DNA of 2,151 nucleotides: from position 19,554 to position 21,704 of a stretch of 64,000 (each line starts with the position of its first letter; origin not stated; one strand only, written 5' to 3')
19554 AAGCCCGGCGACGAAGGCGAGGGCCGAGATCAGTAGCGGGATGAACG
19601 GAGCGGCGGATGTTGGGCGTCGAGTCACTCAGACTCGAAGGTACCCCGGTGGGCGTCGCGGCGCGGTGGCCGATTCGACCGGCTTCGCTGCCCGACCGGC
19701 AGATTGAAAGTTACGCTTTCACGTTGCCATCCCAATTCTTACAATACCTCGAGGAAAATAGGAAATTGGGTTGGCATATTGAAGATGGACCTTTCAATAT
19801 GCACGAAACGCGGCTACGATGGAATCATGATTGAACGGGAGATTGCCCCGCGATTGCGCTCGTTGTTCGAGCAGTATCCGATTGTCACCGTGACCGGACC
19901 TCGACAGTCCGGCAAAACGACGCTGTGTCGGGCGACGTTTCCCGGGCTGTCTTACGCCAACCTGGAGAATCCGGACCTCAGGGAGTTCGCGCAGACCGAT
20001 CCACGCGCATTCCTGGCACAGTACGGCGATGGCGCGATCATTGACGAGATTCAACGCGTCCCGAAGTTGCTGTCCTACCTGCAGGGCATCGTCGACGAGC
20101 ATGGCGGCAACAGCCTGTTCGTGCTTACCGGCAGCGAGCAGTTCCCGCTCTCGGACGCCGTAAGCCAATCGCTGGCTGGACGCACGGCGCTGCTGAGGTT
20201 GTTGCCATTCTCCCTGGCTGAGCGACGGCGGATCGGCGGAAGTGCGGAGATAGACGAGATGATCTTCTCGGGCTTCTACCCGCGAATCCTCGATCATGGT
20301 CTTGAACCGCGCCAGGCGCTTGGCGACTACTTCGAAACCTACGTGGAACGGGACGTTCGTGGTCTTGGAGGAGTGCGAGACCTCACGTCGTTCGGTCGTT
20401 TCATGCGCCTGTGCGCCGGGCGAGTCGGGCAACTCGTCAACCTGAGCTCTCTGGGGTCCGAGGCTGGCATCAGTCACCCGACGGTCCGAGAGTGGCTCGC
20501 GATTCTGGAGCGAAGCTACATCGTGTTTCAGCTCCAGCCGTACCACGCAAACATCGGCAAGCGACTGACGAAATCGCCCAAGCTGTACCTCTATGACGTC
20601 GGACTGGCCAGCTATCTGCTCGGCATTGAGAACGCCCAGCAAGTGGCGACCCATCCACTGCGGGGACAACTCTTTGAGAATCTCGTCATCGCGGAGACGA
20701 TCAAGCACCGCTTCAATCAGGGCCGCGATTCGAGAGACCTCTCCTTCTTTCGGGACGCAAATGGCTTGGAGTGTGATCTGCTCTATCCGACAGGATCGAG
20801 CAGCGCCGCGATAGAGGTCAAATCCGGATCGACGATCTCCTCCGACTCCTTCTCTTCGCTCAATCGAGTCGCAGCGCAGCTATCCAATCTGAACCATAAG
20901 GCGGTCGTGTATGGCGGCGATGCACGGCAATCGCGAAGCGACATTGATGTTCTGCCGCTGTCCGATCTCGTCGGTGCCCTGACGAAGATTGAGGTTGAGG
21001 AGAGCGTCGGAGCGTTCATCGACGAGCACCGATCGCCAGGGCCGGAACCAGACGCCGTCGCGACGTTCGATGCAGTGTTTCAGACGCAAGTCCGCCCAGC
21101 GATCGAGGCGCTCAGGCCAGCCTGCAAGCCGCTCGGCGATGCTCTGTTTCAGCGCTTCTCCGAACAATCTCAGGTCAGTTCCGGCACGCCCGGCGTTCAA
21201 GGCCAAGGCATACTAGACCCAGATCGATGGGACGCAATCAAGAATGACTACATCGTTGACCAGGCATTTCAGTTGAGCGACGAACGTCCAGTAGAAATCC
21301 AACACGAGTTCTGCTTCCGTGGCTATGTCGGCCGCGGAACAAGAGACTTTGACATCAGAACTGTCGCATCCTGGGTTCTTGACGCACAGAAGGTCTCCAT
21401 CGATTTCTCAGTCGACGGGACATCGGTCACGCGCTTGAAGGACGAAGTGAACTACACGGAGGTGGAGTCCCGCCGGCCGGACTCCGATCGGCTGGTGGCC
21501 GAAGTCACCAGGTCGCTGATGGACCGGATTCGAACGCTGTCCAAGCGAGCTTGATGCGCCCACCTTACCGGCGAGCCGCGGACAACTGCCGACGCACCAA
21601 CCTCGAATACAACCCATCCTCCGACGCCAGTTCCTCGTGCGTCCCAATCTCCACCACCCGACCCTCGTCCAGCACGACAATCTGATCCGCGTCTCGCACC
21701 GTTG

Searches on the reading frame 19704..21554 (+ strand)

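Call 65: search_protein_families(library=pfam, proteins=[window:19704-21554:+], max_evalue=0.01)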
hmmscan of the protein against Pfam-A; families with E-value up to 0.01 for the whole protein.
window:19704-21554:+ (616 aa): 4 families
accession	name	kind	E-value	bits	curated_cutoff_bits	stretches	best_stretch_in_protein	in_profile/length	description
PF13635.12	DUF4143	-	1e-48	165.6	28.1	1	215-375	1-160/160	Domain of unknown function (DUF4143)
PF13173.12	AAA_14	-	1.8e-25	89.8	27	1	58-173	2-127/129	AAA domain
PF13401.12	AAA_22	-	0.0016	19.2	27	0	59-77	6-24/130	AAA domain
PF13191.12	AAA_16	-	0.0024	18.8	32.6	0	51-85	12-51/167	AAA ATPase domain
